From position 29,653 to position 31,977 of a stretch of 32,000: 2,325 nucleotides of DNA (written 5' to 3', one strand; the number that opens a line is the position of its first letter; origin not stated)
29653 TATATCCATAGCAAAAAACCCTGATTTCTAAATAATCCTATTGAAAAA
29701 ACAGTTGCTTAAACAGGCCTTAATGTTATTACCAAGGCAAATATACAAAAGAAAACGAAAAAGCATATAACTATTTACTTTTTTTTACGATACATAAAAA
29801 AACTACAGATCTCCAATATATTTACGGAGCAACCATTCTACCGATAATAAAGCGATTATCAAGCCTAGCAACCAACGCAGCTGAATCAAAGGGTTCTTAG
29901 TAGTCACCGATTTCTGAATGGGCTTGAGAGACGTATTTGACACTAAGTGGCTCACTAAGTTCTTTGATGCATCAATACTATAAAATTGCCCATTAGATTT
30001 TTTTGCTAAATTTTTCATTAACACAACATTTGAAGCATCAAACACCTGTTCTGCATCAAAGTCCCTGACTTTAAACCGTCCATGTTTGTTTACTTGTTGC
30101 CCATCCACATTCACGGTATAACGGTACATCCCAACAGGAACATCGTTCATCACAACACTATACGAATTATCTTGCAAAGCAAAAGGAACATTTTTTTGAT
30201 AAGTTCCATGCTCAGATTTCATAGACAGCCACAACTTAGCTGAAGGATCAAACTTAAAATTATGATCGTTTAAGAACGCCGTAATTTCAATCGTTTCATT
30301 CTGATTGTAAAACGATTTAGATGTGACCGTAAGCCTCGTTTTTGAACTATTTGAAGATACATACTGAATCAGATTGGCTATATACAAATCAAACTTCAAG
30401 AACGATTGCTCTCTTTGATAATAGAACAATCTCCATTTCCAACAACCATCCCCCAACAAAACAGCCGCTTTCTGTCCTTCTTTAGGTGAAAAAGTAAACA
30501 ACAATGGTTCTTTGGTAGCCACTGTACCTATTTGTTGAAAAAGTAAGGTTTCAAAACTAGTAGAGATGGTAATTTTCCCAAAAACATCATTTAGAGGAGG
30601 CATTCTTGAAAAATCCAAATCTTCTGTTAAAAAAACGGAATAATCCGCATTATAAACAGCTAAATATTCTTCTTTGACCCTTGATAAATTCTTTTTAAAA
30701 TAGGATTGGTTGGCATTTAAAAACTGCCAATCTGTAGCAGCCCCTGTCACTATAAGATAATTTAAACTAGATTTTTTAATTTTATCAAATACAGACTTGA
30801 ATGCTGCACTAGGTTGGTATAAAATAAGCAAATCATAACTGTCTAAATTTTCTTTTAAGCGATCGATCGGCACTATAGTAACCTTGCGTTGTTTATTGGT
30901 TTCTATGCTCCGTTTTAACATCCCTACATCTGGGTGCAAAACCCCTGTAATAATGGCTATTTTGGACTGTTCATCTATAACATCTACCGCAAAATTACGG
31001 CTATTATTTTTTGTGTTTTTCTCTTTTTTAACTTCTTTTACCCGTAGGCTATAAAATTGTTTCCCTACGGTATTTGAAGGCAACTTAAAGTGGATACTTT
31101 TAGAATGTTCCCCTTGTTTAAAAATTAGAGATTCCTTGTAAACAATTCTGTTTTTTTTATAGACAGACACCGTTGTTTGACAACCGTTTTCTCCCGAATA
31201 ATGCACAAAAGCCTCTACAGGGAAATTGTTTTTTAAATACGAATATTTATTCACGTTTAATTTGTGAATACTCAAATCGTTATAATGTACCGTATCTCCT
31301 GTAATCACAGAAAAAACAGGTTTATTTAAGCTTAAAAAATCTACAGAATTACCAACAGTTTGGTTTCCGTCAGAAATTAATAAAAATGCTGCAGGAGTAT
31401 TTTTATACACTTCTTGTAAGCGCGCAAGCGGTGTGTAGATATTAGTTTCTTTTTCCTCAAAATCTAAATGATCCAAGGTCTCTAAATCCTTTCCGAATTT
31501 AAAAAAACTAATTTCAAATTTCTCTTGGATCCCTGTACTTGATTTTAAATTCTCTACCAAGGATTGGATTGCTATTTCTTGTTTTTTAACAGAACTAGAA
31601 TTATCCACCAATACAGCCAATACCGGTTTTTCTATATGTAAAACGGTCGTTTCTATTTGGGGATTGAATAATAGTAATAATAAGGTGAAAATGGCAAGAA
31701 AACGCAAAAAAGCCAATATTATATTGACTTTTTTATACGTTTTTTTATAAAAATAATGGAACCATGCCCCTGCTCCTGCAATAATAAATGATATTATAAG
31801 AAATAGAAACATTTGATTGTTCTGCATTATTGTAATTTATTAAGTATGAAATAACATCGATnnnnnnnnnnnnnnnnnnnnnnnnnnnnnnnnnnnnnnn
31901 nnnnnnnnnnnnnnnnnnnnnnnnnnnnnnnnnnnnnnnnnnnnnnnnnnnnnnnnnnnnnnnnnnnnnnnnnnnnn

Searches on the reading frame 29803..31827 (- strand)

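Call 7: search_protein_families(library=pfam, proteins=[window:29803-31827:-], max_evalue=0.01)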
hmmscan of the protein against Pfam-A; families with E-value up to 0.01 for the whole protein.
window:29803-31827:- (674 aa): 2 families
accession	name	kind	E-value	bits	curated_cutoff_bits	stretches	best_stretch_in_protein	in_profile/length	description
PF01338.23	Bac_thur_toxin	-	0.0014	18.6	25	1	516-579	126-187/230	Bacillus thuringiensis toxin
PF01835.25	MG2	-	0.0078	17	32.8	0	500-586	4-95/96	MG2 domain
